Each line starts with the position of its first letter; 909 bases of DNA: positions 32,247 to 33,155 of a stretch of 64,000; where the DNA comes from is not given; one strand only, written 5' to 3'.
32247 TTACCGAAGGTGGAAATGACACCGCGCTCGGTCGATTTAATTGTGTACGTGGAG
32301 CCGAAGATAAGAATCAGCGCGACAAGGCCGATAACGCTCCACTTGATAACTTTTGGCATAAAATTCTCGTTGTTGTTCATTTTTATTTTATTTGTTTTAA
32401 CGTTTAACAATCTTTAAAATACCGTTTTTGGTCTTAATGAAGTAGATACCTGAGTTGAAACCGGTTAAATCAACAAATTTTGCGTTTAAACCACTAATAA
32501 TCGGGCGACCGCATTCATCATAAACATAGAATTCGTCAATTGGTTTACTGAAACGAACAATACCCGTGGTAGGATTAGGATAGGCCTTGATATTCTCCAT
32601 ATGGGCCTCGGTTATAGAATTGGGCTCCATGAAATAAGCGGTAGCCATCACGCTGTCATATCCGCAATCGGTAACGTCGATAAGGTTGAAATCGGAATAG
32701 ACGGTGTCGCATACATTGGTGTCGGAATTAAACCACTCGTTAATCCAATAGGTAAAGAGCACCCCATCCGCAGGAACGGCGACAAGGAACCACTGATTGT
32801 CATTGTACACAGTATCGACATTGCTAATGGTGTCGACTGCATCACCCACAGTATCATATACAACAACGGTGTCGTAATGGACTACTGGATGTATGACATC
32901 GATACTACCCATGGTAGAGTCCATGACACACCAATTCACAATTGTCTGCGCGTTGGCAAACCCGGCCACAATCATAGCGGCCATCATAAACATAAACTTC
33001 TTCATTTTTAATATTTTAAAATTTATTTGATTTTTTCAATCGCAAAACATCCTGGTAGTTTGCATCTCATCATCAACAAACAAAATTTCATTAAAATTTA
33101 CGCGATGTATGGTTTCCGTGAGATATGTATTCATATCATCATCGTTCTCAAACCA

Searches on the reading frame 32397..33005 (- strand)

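Call 25: search_protein_families(library=pfam, proteins=[window:32397-33005:-], max_evalue=0.01)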
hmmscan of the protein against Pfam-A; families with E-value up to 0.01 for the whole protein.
window:32397-33005:- (202 aa): 1 family
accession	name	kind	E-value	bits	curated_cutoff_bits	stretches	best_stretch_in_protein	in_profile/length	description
PF18962.6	Por_Secre_tail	-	2.5e-06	28.1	27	1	142-200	2-70/75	Secretion system C-terminal sorting domain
